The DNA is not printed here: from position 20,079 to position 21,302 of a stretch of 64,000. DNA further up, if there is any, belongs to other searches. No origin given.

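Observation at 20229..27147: sprA-like giant beta-barrel translationally coupled to a glutaminyl-cyclase-like M28 gene; Gln(+1) pattern on neighbouring exported proteins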

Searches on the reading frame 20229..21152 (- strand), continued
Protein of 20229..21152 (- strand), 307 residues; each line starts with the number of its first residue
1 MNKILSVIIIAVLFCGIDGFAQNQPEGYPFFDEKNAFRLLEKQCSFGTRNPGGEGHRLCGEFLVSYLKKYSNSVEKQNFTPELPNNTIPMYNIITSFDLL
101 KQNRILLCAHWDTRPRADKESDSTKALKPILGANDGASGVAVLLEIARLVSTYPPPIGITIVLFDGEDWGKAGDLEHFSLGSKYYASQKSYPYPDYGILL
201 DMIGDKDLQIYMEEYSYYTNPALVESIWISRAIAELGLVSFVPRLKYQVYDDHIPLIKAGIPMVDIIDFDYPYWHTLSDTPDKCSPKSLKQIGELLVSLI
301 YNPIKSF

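Call 55: search_protein_families(library=pfam, proteins=[L029:10960-11820:+, L029:11980-12906:+, L029:12903-14216:+, L029:8819-9523:+, L029:6794-8812:+, L012:10871-11533:+, L021:6151-9942:+, L018:2553-3527:+, L018:4550-7618:+, L037:10911-11927:+], max_evalue=0.0001)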
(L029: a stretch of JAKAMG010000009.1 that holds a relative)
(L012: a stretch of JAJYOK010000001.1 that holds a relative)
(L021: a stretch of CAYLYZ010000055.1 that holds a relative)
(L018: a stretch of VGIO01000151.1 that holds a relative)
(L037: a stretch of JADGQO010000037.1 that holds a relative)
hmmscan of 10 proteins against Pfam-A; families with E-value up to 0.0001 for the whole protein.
L029:10960-11820:+ (286 aa): 10 families
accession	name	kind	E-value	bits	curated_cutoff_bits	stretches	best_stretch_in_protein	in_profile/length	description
PF06325.19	PrmA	-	2.1e-62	211.7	22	1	5-281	2-293/296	Ribosomal protein L11 methyltransferase (PrmA)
PF13847.12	Methyltransf_31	-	2.3e-11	44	27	1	147-221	3-86/145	Methyltransferase domain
PF05175.20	MTS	-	3.3e-10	40.3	23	1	133-220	19-105/170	Methyltransferase small domain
PF02475.24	TRM5-TYW2_MTfase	-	1.5e-08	35.2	28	1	141-241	30-131/164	TRM5/TYW2 methyltransferase domain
PF13649.12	Methyltransf_25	-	6.5e-08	33.6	27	1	151-237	1-93/97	Methyltransferase domain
PF01135.25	PCMT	-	8.7e-06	26.1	20.3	1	134-204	62-131/210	Protein-L-isoaspartate(D-aspartate) O-methyltransferase (PCMT)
PF12847.13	Methyltransf_18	-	1.3e-05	25.7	27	1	140-218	7-87/151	Methyltransferase domain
PF13489.12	Methyltransf_23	-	2.4e-05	24.6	27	1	146-220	21-88/164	Methyltransferase domain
PF08241.18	Methyltransf_11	-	3.6e-05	24.8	21.2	1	152-243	1-93/95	Methyltransferase domain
PF03602.21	Cons_hypoth95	-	5.8e-05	23.3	24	1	142-216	37-116/182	Conserved hypothetical protein 95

L029:11980-12906:+ (308 aa): 1 family
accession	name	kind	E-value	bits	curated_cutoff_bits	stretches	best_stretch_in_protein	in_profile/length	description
PF02541.22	Ppx-GppA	-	2.2e-55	188.5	27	1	37-299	21-279/285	Ppx/GppA phosphatase family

L029:12903-14216:+ (437 aa): 2 families
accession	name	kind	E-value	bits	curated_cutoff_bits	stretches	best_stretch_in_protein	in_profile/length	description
PF01189.24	Methyltr_RsmB-F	-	3.5e-42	144.8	27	1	235-434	3-199/199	16S rRNA methyltransferase RsmB/F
PF22458.1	RsmF-B_ferredox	-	2.1e-07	31.4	27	1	147-210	9-72/74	Methyltr_RsmF/B-like, ferredoxin-like domain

L029:8819-9523:+ (234 aa): 2 families
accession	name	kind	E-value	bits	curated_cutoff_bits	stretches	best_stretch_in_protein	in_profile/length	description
PF00156.33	Pribosyltran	-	1.6e-08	34.4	26.3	1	189-228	82-121/158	Phosphoribosyl transferase domain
PF18912.6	DZR_2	-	1.6e-06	28.3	27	1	12-44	2-33/56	Double zinc ribbon domain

L029:6794-8812:+ (672 aa): 6 families
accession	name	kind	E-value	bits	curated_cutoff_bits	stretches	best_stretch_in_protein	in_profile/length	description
PF17757.6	UvrB_inter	-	2.4e-31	108.1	22.9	1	162-250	3-91/91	UvrB interaction domain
PF12344.14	UvrB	-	4.4e-21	74.9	27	1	553-593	1-41/43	Ultra-violet resistance protein B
PF00271.37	Helicase_C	-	4e-20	72.6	23.5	1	433-546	3-109/110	Helicase conserved C-terminal domain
PF04851.21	ResIII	-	1.3e-13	51.6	22.5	1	12-92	3-84/164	Type III restriction enzyme, res subunit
PF02151.25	UVR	-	6.7e-10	38.8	21.5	1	637-670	2-35/36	UvrB/uvrC motif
PF00270.35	DEAD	-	2.5e-05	24.5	26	0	17-83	4-71/167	DEAD/DEAH box helicase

L012:10871-11533:+ (220 aa): 0 families

L021:6151-9942:+ (1263 aa): 12 families
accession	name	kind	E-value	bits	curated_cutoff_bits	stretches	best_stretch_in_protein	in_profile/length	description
PF13174.12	TPR_6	-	2.8e-25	87.6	26.3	0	111-143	1-33/33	Tetratricopeptide repeat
PF07719.23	TPR_2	-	4.5e-25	86.1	27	0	110-142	1-33/34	Tetratricopeptide repeat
PF13432.12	TPR_16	-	3.2e-23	82.2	32.7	2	43-107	4-65/65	Tetratricopeptide repeat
PF13428.12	TPR_14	-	2.8e-19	68.1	23.5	0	437-469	3-35/44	Tetratricopeptide repeat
PF13181.12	TPR_8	-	5.1e-14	51.6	25.7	0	436-467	2-33/34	Tetratricopeptide repeat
PF00515.34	TPR_1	-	2.2e-13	49.8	27.8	0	110-141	1-32/34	Tetratricopeptide repeat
PF13424.12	TPR_12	-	2.4e-13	50.5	30.1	1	76-141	6-76/77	Tetratricopeptide repeat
PF13525.12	YfiO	-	5.5e-11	43.1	25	0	403-472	10-79/203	Outer membrane lipoprotein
PF09976.15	TPR_21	-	1.9e-10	41.3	25.5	0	220-320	75-172/193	Tetratricopeptide repeat-like domain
PF12895.13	ANAPC3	-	4.1e-08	33.8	27.2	0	1165-1231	19-78/82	Anaphase-promoting complex, cyclosome, subunit 3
PF14559.12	TPR_19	-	4.2e-08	33.8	25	0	46-108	1-60/68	Tetratricopeptide repeat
PF13176.12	TPR_7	-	6.3e-08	32.5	27.9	0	1211-1235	1-25/36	Tetratricopeptide repeat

L018:2553-3527:+ (324 aa): 0 families

L018:4550-7618:+ (1022 aa): 6 families
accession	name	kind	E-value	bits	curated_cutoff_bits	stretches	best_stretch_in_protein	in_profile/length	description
PF13517.12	FG-GAP_3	-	1.5e-23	83.6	26.9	3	173-234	1-60/61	FG-GAP-like repeat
PF22544.2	HYDIN_VesB_CFA65-like_Ig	-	1e-17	64.6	25.5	0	725-808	2-86/100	HYDIN/CFA65/VesB-like, Ig-like domain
PF15780.11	ASH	-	8.1e-11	42.4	27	0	730-807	7-89/98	Abnormal spindle-like microcephaly-assoc'd, ASPM-SPD-2-Hydin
PF22073.2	Cep192_D4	-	1.6e-07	31.9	35.5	0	825-921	2-110/112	Cep192 domain 4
PF24507.1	Ig_CFAP65_4th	-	1.4e-05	25.8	27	0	663-704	19-59/76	CFAP65, fourth Ig-like domain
PF01839.29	FG-GAP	-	1.7e-05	25.1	22.1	0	324-342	7-25/37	FG-GAP repeat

L037:10911-11927:+ (338 aa): 0 families
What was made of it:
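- Tried and rejected: In Bacteroidota and Kryptonia loci only housekeeping genes turned up (call 55).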

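Call 56: predict_structure(alignment_id=A1)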
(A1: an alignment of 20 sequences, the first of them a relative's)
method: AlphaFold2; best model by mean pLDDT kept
length: 307 residues; sequences in the alignment: 20
mean_pLDDT: 89.2   pTM: 0.88
mean pLDDT of the five models: 89.2, 84.1, 76.6, 75.4, 74.0
residues with pLDDT >= 90: 228; 70-90: 48; 50-70: 21; < 50: 10
segments of 3 or more residues with pLDDT < 50: 15-21
pLDDT, mean of each block of 10 residues (from residue 1): 52 47 70 98 97 95 99 95 79 93 94 92 92 94 98 95 89 83 88 89 86 97 96 92 94 95 94 92 93 97 88
secondary structure, 60 per line:
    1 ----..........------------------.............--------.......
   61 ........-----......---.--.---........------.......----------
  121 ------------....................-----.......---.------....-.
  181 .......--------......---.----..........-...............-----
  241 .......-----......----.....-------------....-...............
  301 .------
elements in order: H5-14 H33-45 H54-68 E74-79 E90-97 E104-110 H133-152 E158-164 H180-187 E196-201 E210-213 H214-219 H221-235 E241-247 H253-258 E263-267 H286-301
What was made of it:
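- On Type II glutaminyl cyclase (mono-zinc M28 fold, bacteroidal subtype): AlphaFold2 pLDDT 89.2, pTM 0.88 (call 56).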

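Call 58: fold_search(model_id=the predicted structure, library=pdb)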
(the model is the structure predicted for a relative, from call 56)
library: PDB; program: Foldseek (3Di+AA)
matches with E <= 10: 1248; with E <= 0.001: 345
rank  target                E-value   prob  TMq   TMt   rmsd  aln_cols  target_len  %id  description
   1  3tc8_B                7.3e-33  1.00  0.86  0.90   1.8       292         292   34  Crystal structure of a Zn-dependent exopeptidase (BDI_3547) from Parabacteroides distasonis ATCC 8503 at 1.06 A resolu (released 2011-08-24)
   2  3tc8_A                2.2e-32  1.00  0.86  0.90   1.8       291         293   35  Crystal structure of a Zn-dependent exopeptidase (BDI_3547) from Parabacteroides distasonis ATCC 8503 at 1.06 A resolu (released 2011-08-24)
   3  6qro_A                4.5e-32  1.00  0.85  0.90   1.9       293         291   36  Crystal structure of Tannerella forsythia glutaminyl cyclase (released 2019-03-06)
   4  7d1e                  8.3e-32  1.00  0.85  0.90   2.0       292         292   35  Crystal structure of Bacteroides thetaiotaomicron glutaminyl cyclase bound to N-acetylhistamine (released 2021-04-14)
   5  4fuu                  1.1e-31  1.00  0.84  0.88   2.3       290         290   35  Crystal structure of a leucine aminopeptidase precursor (BT_2548) from Bacteroides thetaiotaomicron VPI-5482 at 1.30 A r (released 2012-10-31)
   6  7d1d                  3.3e-31  1.00  0.86  0.89   1.9       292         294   35  Crystal structure of Bacteroides thetaiotaomicron glutaminyl cyclase bound to 1-benzylimidazole (released 2021-04-14)
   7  6qql_B                7.4e-30  1.00  0.84  0.90   1.9       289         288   35  Crystal structure of Porphyromonas gingivalis glutaminyl cyclase (released 2019-03-06)
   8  6qql_A                1.4e-29  1.00  0.82  0.87   1.8       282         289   36  Crystal structure of Porphyromonas gingivalis glutaminyl cyclase (released 2019-03-06)
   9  7cjg_B                5.1e-29  1.00  0.81  0.89   2.0       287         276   34  Structural and kinetic characterization of Porphyromonas gingivalis glutaminyl cyclase (released 2021-05-05)
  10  7d1b                  7.9e-28  1.00  0.82  0.83   3.5       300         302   34  Crystal structure of Fimbriiglobus ruber glutaminyl cyclase (released 2021-04-14)
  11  3gux_A                3.0e-25  1.00  0.72  0.89   2.3       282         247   34  Crystal structure of a putative zn-dependent exopeptidase (bvu_1317) from bacteroides vulgatus atcc 8482 at 1.80 A res (released 2009-04-07)
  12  3gux_B                5.2e-24  1.00  0.74  0.91   2.0       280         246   36  Crystal structure of a putative zn-dependent exopeptidase (bvu_1317) from bacteroides vulgatus atcc 8482 at 1.80 A res (released 2009-04-07)
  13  7d18                  1.1e-21  1.00  0.78  0.81   2.9       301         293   27  Crystal structure of Acidobacteriales bacterium glutaminyl cyclase (released 2021-04-14)
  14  4f9v_A                3.3e-19  1.00  0.72  0.72   4.7       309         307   22  Structure of C113A/C136A mutant variant of glycosylated glutaminyl cyclase from Drosophila melanogaster (released 2012-08-29)
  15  4mhz                  6.0e-19  1.00  0.66  0.62   7.0       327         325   20  Crystal structure of apo-form glutaminyl cyclase from Ixodes scapularis in complex with PBD150 (released 2014-03-12)
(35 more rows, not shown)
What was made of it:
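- On Type II glutaminyl cyclase (mono-zinc M28 fold, bacteroidal subtype): The Foldseek PDB top 50 are all QCs (call 58).
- Closest known: Bacteroidal type II glutaminyl cyclases. Same: Same M28 alpha/beta fold, with TM 0.82-0.90 and rmsd 1.8-2.0 A to the model (call 58).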

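Call 63: find_encoding_contigs(protein=P0058, flank=10000, max_places=1)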
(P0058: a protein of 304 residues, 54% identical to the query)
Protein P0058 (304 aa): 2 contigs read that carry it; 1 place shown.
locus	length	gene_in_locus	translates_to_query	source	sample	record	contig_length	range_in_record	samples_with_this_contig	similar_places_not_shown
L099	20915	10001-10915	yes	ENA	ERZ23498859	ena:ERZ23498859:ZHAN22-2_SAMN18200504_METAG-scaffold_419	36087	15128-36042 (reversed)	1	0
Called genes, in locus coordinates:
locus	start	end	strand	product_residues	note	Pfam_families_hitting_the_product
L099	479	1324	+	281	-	PF00753:Lactamase_B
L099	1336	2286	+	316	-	PF03687:UPF0164 (faint), PF19572:PorV (weak), PF03349:Toluene_X (faint)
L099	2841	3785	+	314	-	PF01565:FAD_binding_4, PF02873:MurB_C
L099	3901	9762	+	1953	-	PF14349:SprA_N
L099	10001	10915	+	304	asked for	PF04389:Peptidase_M28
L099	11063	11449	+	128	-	PF06514:PsbU (weak), PF12836:HHH_3, PF00633:HHH (faint)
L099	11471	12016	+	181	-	PF03602:Cons_hypoth95, PF05175:MTS, PF02086:MethyltransfD12 (faint), PF13847:Methyltransf_31 (weak), PF13649:Methyltransf_25 (faint)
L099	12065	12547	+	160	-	PF01467:CTP_transf_like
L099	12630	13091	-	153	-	PF01842:ACT (faint), PF22468:ACT_9 (weak), PF13840:ACT_7, PF22468:ACT_9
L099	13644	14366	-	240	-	PF03740:PdxJ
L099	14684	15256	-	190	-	-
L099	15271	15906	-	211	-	-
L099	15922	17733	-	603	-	-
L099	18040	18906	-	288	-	PF00398:RrnaAD, PF08241:Methyltransf_11 (weak), PF13649:Methyltransf_25 (weak)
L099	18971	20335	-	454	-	PF01026:TatD_DNase, PF04055:Radical_SAM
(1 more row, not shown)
